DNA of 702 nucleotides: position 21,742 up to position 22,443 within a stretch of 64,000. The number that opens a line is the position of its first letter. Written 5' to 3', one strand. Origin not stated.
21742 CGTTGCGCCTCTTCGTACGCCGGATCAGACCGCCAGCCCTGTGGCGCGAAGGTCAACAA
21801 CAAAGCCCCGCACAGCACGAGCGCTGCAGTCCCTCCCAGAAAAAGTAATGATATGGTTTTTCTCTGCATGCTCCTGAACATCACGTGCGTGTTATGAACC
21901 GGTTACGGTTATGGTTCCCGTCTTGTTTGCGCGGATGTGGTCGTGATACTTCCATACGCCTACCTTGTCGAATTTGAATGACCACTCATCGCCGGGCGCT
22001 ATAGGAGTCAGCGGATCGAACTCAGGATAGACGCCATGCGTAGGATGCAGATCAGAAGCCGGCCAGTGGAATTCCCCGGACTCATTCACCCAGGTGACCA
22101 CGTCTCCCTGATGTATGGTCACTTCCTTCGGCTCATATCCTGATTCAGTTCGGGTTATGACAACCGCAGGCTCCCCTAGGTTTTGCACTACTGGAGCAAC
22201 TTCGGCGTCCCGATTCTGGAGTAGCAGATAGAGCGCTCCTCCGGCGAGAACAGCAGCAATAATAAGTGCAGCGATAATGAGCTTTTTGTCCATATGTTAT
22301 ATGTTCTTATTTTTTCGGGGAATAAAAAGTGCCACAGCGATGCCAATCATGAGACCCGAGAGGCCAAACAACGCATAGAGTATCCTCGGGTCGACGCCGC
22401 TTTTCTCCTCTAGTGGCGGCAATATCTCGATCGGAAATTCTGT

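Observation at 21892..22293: Module C: cupredoxin-like domain with the Cys ligand replaced (HPxH ... YHDH signature), 5 copies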

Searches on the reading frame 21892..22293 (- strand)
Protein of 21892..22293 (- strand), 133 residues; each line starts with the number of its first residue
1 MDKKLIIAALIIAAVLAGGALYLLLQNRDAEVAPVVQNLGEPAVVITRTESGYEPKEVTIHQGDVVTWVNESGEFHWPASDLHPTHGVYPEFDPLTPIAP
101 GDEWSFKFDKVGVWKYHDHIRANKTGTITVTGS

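Call 4: search_protein_families(library=pfam, proteins=[window:21892-22293:-], max_evalue=1)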
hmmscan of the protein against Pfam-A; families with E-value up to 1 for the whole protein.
window:21892-22293:- (133 aa): 3 families
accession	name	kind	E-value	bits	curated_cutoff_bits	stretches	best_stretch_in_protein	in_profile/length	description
PF13473.12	Cupredoxin_1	-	0.00031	21.2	27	1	29-130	16-104/104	Cupredoxin-like domain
PF00127.26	Copper-bind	-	0.005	17.7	21.2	1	50-117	11-83/99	Copper binding proteins, plastocyanin/azurin family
PF00595.29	PDZ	-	0.13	13.1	23.2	1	41-71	24-54/81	PDZ domain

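Call 7: search_solved_structures(query=A1, max_evalue=10, show_alignments=3)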
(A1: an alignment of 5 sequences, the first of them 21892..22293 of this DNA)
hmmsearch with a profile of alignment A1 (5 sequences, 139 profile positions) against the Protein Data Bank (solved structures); distinct sequences matched with E-value up to 10: 190 (the best 60 are shown).
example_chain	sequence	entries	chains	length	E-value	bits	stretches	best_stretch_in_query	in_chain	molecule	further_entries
9cck_A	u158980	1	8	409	5.7e-09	39.2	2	50-130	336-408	Copper-containing nitrite reductase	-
1sfd_A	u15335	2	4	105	3.8e-08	36.5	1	43-131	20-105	Amicyanin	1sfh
1sf3_A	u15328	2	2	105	6.6e-08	35.8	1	43-131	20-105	Amicyanin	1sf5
3ie9_A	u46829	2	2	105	1.3e-07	34.8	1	43-130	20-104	Amicyanin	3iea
2qdv_A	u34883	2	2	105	1.6e-07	34.5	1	43-130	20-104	Amicyanin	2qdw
1mda_A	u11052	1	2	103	1.8e-07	34.4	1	43-130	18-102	AMICYANIN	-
1aac_A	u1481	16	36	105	1.9e-07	34.3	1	43-130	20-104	AMICYANIN | PROTEIN (AMICYANIN)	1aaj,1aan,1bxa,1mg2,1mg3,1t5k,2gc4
3rym_A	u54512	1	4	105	2.2e-07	34.1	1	43-130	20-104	Amicyanin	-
2idt_A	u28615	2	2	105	3.4e-07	33.5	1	43-130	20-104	Amicyanin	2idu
2idq_A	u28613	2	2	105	3.5e-07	33.4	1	43-130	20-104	Amicyanin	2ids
3ply_A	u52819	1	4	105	3.7e-07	33.3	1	43-130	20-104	Amicyanin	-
4p5r_A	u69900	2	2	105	5.5e-07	32.8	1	43-130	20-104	Amicyanin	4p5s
6hbe_A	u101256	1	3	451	1.3e-06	31.5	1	39-132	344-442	Copper-containing nitrite reductase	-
2gb2_A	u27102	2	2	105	1.6e-06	31.2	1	43-130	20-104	Amicyanin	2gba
1b3i_A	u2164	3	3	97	4.3e-05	26.6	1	52-130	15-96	PROTEIN (PLASTOCYANIN) | Plastocyanin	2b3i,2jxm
9cck_C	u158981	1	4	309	0.0011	22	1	56-124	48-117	Copper-containing nitrite reductase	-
5fc9_A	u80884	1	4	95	0.0095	19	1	52-130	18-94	Blue (Type 1) copper domain protein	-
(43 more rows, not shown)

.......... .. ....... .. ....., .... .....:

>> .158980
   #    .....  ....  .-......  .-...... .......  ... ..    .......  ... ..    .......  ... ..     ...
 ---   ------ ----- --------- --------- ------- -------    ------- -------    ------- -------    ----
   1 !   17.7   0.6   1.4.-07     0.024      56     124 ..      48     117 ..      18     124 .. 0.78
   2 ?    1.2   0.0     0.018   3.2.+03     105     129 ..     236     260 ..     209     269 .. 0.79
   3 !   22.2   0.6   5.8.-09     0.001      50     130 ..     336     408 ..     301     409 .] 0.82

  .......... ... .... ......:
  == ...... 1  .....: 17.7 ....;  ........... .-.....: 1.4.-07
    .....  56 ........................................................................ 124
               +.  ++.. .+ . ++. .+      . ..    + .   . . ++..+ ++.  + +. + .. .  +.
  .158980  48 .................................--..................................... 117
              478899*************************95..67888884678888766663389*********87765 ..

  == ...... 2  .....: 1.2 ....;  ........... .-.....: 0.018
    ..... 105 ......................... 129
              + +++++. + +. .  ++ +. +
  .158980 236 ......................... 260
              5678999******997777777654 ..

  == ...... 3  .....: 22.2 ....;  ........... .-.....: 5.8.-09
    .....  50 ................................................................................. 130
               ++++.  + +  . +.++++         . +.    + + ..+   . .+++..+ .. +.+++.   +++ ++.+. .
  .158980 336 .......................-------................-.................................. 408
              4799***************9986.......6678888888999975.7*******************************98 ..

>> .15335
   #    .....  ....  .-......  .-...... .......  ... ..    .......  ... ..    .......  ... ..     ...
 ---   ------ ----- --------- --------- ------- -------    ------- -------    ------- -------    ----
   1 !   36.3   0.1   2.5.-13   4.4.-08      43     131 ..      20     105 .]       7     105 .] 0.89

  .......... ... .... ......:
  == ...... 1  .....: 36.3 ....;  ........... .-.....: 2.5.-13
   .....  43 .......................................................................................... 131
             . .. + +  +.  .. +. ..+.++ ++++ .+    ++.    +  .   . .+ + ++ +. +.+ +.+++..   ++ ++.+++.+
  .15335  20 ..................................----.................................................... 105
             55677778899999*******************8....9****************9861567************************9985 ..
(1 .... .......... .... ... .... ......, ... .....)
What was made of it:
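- Profile against PDB sequences: amicyanin E 4e-8 (call 7). HMMER against 9cck domain 1 independently aligns YhDh with YHCH and the FD with NDG (call 7). D118 aligns with amicyanin Cys92 and with the Cys of HCH in 9cck (call 7).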

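Call 8: search_protein_families(library=ncbifam, proteins=[window:21892-22293:-], max_evalue=1)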
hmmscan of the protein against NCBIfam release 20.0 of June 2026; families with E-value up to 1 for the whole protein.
window:21892-22293:- (133 aa): 2 families
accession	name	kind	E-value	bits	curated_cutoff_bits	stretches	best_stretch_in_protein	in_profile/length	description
TIGR02656.1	cyanin_plasto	equivalog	0.00017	22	87.85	1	52-130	13-98/99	plastocyanin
TIGR02657.1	amicyanin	equivalog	0.0023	18.3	110.2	1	53-118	8-70/83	amicyanin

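Call 9: find_homologous_proteins(query=window:21892-22293:-, max_evalue=0.001)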
Query window:21892-22293:- (133 aa): 187 proteins with E <= 0.001 among 239 candidates; the best 120 are listed.
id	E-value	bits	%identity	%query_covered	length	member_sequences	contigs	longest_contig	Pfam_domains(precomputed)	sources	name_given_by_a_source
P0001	3.4e-85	301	100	100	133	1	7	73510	-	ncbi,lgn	-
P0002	1.8e-57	211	72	98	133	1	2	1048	-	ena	-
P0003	4.2e-57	210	74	98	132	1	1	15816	-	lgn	-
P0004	1.6e-55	205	66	98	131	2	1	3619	-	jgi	jgi:plastocyanin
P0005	1.8e-55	205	71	95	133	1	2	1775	-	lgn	-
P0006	2.1e-54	201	67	91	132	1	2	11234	PF13473.13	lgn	-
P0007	2.5e-54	201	66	98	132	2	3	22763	-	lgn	-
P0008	2.8e-54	201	66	98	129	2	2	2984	-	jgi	jgi:plastocyanin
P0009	4.5e-54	200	65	98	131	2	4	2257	PF13473.13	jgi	jgi:plastocyanin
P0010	7.9e-53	196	66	99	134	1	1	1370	PF13473.13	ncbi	-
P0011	1.4e-52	196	65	98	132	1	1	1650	-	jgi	jgi:plastocyanin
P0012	1.9e-52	195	64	98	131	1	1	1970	-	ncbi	-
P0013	3.3e-52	194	69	85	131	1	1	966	PF13473.13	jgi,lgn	-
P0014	3.8e-52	194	73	82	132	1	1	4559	PF13473.13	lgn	-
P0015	1.2e-51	193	62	98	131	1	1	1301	-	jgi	jgi:plastocyanin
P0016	1.7e-51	192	71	92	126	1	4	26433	PF13473.13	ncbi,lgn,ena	-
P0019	4.3e-51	191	70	84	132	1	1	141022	-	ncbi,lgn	-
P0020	5.2e-51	191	63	98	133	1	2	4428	PF13473.13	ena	-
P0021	5.2e-51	191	64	98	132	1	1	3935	PF13473.13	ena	-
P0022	5.9e-51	190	63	98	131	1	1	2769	PF13473.13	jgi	-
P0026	1.0e-50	190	62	98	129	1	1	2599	PF13473.13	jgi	jgi:plastocyanin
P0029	1.4e-50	189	63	98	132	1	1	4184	PF13473.13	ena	-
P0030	1.4e-50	189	68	88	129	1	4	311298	-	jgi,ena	jgi:plastocyanin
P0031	1.7e-50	189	63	98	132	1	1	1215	PF13473.13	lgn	-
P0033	3.3e-50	188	59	96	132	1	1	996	PF13473.13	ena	-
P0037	1.1e-49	186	62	97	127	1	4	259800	PF13473.13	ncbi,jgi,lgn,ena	-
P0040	1.5e-49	186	61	98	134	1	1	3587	PF13473.13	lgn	-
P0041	1.7e-49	186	62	98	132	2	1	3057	PF13473.13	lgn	-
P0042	1.8e-49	185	61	98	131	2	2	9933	PF13473.13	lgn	-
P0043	3.3e-49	185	78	72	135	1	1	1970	PF13473.13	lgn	-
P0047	9.1e-49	183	61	98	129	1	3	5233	PF13473.13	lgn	-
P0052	2.3e-48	182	59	98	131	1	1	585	PF13473.13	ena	-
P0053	2.5e-48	182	60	98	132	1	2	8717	PF13473.13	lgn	-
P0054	3.3e-48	181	63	98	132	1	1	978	PF13473.13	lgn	-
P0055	3.4e-48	181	62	97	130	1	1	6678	PF13473.13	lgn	-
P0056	3.4e-48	181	75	70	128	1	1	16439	PF13473.13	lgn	-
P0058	6.9e-48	180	65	85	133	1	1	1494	PF13473.13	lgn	-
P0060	9.2e-48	180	59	91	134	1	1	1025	PF13473.13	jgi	jgi:plastocyanin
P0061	1.0e-47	180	77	68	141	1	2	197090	-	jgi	jgi:plastocyanin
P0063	1.4e-47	179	60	98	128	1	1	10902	PF13473.13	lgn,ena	-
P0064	2.7e-47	178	62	92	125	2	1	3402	PF13473.13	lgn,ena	-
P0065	2.9e-47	178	60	95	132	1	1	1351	PF13473.13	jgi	-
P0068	4.6e-47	178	58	98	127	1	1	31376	PF13473.13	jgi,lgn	jgi:plastocyanin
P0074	1.0e-46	177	56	98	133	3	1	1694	PF13473.13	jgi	jgi:plastocyanin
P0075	1.5e-46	176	61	95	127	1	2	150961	PF13473.13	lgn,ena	-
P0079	3.6e-46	175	57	96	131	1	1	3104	PF13473.13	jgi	jgi:plastocyanin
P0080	3.9e-46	175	62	83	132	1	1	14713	PF13473.13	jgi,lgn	jgi:plastocyanin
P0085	2.5e-45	172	68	73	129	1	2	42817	PF13473.13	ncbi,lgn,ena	-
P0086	2.6e-45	172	72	69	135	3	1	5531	PF13473.13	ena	-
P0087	3.3e-45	172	64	83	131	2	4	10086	PF13473.13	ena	-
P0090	1.0e-44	170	56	98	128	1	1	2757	PF13473.13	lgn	-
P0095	6.8e-44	167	56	98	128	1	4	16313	PF13473.13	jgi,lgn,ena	-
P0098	1.9e-43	166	54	98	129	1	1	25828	PF13473.13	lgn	-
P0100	2.6e-43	166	56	98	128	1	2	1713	PF13473.13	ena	-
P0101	7.8e-43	164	57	96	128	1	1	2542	PF13473.13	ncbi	-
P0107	2.3e-36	143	51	98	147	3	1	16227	PF13473.13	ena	-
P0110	1.9e-35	140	64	67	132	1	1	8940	PF13473.13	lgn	-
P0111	4.7e-35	139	65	66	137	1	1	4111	PF13473.13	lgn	-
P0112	1.4e-34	137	48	95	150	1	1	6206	PF13473.13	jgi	-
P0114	2.5e-34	136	50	98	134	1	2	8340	PF13473.13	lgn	-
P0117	2.1e-33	133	48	98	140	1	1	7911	PF13473.13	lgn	-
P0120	7.2e-32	128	48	93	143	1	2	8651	PF13473.13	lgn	-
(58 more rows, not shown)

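Call 18: predict_structure(alignment_id=A2)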
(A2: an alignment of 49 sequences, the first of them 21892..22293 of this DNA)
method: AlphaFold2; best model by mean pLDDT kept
length: 133 residues; sequences in the alignment: 49
mean_pLDDT: 90.7   pTM: 0.71
mean pLDDT of the five models: 90.7, 89.9, 89.3, 88.8, 86.6
residues with pLDDT >= 90: 98; 70-90: 26; 50-70: 9; < 50: 0
segments of 3 or more residues with pLDDT < 50: none
pLDDT, mean of each block of 10 residues (from residue 1): 88 94 80 76 96 97 97 95 78 93 95 94 95 92
secondary structure, 60 per line:
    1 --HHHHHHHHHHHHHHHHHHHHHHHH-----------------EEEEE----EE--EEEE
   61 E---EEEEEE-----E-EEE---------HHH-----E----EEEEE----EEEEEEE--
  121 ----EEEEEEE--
elements in order: H3-26 E44-48 E57-61 E65-70 E78-80 E103-107 E112-118 E125-131
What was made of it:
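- Tried and rejected: The latter agrees with the HMMER alignments (call 7) and the model's strand boundaries (call 18).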
